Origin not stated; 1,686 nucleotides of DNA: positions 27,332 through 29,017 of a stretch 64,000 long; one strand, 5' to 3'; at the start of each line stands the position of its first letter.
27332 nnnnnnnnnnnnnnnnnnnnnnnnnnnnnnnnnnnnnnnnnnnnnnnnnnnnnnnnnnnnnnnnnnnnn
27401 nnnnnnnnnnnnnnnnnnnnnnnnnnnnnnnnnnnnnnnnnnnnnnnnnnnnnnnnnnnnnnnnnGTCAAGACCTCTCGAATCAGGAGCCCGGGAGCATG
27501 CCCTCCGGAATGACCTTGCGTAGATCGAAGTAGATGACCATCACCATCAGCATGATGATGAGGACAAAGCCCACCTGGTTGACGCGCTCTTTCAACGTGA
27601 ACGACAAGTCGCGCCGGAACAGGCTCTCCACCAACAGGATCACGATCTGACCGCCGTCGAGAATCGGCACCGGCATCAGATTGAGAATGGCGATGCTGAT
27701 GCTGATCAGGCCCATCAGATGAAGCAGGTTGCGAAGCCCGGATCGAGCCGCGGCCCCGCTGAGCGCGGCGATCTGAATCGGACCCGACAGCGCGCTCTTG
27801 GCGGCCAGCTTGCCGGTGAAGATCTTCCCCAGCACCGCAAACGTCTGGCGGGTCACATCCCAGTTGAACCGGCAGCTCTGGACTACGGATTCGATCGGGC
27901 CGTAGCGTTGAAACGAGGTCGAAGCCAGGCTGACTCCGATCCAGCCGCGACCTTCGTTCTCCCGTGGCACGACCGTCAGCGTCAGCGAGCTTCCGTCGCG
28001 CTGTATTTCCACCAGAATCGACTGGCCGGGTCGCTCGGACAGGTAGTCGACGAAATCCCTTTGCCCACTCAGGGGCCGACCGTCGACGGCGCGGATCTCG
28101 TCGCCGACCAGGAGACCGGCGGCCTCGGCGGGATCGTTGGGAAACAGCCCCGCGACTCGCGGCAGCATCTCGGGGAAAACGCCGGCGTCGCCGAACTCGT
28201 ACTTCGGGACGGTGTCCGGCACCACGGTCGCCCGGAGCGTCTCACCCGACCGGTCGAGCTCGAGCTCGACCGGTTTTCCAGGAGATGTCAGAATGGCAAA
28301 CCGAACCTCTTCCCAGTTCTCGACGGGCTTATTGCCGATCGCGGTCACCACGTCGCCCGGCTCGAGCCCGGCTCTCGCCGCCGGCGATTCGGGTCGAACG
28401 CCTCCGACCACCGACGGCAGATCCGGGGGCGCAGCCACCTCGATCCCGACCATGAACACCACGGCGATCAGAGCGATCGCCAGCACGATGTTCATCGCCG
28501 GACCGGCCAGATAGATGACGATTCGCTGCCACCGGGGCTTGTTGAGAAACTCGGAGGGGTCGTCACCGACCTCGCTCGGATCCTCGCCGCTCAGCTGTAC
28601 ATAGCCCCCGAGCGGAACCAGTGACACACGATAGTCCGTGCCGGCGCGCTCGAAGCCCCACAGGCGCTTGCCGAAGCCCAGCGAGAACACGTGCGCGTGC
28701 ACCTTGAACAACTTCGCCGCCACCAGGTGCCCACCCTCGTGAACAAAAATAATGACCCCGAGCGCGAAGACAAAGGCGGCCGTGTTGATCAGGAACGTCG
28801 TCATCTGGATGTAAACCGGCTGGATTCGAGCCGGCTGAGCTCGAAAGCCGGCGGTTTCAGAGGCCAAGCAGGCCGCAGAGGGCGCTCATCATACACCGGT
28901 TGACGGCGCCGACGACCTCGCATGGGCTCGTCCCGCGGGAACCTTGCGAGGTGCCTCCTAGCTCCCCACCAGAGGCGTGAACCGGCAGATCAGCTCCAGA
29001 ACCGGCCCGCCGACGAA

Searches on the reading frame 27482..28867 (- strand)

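Call 43: search_protein_families(library=pfam, proteins=[window:27482-28867:-], max_evalue=0.000001)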
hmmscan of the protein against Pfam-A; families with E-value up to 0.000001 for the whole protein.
window:27482-28867:- (461 aa): 5 families
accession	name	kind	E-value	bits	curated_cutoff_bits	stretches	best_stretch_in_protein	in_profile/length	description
PF02163.28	Peptidase_M50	-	1.5e-64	217.8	27.2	1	31-440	1-221/221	Peptidase family M50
PF17820.7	PDZ_6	-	2.7e-24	85.1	27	2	153-206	1-54/54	PDZ domain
PF13180.12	PDZ_2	-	9.5e-21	74.3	27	2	153-215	15-78/80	PDZ domain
PF00595.29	PDZ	-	2.5e-14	53.8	23.2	1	140-203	12-79/81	PDZ domain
PF14685.13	PDZ_Tricorn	-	5.9e-09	36.2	25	0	160-215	30-87/88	Tricorn protease PDZ domain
